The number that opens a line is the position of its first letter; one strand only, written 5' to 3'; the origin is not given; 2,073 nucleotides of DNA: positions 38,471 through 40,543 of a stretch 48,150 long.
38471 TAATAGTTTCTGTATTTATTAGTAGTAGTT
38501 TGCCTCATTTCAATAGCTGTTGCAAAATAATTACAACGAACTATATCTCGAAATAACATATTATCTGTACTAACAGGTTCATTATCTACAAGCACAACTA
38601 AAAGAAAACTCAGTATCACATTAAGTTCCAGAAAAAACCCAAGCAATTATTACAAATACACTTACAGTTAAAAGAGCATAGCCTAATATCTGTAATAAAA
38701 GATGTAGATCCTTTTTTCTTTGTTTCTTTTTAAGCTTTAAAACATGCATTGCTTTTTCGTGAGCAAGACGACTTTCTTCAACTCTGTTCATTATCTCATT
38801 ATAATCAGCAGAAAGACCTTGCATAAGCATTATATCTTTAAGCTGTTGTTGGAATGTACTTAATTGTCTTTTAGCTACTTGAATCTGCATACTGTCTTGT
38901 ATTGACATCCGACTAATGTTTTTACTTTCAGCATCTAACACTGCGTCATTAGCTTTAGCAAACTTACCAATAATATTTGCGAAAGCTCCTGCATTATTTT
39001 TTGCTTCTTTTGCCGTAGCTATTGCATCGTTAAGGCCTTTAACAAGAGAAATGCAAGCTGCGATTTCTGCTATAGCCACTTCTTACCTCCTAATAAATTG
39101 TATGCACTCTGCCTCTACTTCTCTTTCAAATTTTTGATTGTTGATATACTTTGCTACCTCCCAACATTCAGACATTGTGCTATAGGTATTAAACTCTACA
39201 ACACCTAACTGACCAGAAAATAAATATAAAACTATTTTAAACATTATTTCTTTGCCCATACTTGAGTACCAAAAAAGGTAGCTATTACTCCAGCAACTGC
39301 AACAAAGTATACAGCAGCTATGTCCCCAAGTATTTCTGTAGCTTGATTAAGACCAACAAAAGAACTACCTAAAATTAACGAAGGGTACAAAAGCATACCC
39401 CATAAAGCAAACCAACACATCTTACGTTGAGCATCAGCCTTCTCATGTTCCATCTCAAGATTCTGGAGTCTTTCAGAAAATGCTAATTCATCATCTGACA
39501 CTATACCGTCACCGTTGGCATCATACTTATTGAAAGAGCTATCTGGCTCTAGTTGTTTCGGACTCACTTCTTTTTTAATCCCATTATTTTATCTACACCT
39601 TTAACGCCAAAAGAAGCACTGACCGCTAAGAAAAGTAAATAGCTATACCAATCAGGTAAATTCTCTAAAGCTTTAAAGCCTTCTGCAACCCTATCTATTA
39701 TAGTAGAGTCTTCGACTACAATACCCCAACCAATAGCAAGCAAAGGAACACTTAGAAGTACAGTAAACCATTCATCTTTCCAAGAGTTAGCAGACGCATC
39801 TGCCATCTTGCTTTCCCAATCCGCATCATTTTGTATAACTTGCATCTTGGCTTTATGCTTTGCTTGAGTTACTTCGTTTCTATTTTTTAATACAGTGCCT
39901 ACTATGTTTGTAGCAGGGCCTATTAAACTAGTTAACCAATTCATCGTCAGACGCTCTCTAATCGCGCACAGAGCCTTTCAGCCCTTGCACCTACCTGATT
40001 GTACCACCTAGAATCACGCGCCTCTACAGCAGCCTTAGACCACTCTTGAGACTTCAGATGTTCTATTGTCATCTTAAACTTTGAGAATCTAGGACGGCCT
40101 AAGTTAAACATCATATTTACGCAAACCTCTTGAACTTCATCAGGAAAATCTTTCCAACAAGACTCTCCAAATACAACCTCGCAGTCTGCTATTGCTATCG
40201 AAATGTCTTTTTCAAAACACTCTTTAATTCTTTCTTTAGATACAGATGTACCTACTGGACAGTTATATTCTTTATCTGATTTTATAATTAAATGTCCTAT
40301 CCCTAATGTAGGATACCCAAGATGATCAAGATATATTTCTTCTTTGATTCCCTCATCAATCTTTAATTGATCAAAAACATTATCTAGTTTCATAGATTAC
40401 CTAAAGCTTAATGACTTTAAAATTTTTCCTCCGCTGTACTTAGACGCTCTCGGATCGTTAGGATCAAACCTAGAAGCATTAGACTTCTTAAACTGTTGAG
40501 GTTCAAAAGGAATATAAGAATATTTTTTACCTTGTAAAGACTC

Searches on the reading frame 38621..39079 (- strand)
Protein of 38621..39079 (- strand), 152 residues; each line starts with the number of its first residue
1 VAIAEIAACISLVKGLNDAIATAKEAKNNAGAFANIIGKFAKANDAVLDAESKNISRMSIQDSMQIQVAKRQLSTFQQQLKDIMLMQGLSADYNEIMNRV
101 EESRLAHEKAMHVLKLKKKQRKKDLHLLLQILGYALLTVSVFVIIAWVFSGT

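Call 28: search_protein_families(library=phrogs, proteins=[window:38621-39079:-], max_evalue=0.001)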
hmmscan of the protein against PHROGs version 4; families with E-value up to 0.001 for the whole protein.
window:38621-39079:- (152 aa): 0 families

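Call 59: search_protein_families(library=pfam, proteins=[window:38621-39079:-], max_evalue=0.01)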
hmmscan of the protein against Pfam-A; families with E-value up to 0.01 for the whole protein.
window:38621-39079:- (152 aa): 1 family
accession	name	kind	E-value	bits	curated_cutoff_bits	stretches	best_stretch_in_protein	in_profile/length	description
PF04599.17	Pox_G5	-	0.0024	17.4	27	1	28-138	286-395/425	Poxvirus G5 protein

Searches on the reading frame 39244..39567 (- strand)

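Call 59: search_protein_families(library=pfam, proteins=[window:39244-39567:-], max_evalue=0.01)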
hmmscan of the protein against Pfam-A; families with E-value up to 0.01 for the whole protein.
window:39244-39567:- (107 aa): 2 families
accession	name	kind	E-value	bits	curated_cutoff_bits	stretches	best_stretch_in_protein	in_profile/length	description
PF13202.12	EF-hand_5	-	0.00056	19.7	25.9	1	11-28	4-21/25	EF hand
PF00036.39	EF-hand_1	-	0.0029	17.5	25.4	1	10-28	4-22/29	EF hand domain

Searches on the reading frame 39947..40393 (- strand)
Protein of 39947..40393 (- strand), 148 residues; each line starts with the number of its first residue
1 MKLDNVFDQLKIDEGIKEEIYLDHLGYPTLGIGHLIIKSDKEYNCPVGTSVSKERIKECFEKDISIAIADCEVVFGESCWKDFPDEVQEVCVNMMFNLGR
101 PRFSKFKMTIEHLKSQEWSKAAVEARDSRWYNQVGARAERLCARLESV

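Call 28: search_protein_families(library=phrogs, proteins=[window:39947-40393:-], max_evalue=0.001)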
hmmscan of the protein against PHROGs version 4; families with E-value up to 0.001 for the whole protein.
window:39947-40393:- (148 aa): 6 families
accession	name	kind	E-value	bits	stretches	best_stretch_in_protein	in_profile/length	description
phrog_13211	-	tail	2.7e-19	69.7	1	20-147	764-885/887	baseplate hub subunit and tail lysozyme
phrog_430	-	tail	4.3e-15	56.2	1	9-141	170-281/868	baseplate hub subunit and tail lysozyme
phrog_7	-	lysis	2e-13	50.3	1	7-132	559-674/873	endolysin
phrog_15410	-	unknown function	2.2e-10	41.1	1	21-143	188-309/311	-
phrog_33534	-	unknown function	3.7e-07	31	1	79-142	10-79/94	-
phrog_2083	-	head and packaging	9.7e-05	22.1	1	14-146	771-900/908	internal virion lysozyme motif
